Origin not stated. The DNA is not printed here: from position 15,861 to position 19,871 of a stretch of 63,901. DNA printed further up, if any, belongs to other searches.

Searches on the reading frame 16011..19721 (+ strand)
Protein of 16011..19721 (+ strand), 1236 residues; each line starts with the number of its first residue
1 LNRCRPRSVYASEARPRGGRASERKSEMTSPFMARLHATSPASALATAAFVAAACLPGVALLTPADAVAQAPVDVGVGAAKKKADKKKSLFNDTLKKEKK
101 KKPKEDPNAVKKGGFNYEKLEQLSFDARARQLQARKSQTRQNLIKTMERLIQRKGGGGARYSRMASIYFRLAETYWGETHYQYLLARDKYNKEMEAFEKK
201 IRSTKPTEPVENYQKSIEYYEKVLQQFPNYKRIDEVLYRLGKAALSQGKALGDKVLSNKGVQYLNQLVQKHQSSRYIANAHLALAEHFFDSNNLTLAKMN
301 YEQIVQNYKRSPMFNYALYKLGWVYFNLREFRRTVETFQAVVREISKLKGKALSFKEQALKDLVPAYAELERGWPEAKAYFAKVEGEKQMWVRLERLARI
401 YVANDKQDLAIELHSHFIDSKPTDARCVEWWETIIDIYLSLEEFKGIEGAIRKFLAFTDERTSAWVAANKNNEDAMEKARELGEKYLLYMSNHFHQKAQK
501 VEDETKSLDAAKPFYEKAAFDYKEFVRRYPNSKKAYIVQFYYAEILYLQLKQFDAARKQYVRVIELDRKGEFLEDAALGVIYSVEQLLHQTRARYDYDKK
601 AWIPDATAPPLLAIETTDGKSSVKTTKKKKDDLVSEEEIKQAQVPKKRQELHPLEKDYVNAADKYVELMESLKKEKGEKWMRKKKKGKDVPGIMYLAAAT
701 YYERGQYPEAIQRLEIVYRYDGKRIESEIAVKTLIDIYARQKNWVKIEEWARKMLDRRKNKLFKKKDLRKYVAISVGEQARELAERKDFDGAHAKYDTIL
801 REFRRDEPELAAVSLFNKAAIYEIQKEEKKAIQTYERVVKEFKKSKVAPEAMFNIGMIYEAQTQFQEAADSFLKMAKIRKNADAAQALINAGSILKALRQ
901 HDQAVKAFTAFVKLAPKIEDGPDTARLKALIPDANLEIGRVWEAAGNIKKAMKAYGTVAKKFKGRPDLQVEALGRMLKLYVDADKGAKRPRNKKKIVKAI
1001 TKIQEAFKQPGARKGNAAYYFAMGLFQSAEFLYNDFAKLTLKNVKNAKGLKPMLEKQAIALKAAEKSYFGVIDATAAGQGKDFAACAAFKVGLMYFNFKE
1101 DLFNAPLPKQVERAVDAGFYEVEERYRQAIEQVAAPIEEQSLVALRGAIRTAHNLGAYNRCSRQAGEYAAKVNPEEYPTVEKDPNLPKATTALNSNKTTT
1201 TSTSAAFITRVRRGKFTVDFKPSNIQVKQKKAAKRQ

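Call 61: search_protein_families(library=pfam, proteins=[window:16011-19721:+], max_evalue=0.01)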
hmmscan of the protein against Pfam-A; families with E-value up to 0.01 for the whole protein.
window:16011-19721:+ (1236 aa): 14 families
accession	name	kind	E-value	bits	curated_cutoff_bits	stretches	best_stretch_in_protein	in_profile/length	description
PF13432.12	TPR_16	-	5.4e-22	78.3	32.7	2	779-842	3-61/65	Tetratricopeptide repeat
PF13174.12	TPR_6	-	1.2e-19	69.9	26.3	0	316-343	1-28/33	Tetratricopeptide repeat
PF07719.23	TPR_2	-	4.6e-19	67.3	27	1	849-881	1-33/34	Tetratricopeptide repeat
PF13181.12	TPR_8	-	2.6e-15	55.7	25.7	1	885-917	1-33/34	Tetratricopeptide repeat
PF13424.12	TPR_12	-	4.5e-14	52.8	30.1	1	812-878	3-74/77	Tetratricopeptide repeat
PF00515.34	TPR_1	-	3e-12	46.3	27.8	0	812-840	1-29/34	Tetratricopeptide repeat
PF13428.12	TPR_14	-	4.3e-10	39.7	23.5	0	887-917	3-33/44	Tetratricopeptide repeat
PF14559.12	TPR_19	-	2e-08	34.8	25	0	212-249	6-40/68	Tetratricopeptide repeat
PF13176.12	TPR_7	-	0.00012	22.3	27.9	0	851-880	1-30/36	Tetratricopeptide repeat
PF09976.15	TPR_21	-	0.00036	20.8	25.5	1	259-338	57-136/193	Tetratricopeptide repeat-like domain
PF13371.12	TPR_9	-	0.0016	18.9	35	0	882-931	26-72/73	Tetratricopeptide repeat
PF13525.12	YfiO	-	0.0055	16.9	25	1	259-346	23-114/203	Outer membrane lipoprotein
PF11207.13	DUF2989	-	0.0056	17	23.8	1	806-868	133-196/201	Protein of unknown function (DUF2989)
PF13431.12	TPR_17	-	0.0093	16.6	24.4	0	693-712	15-34/34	Tetratricopeptide repeat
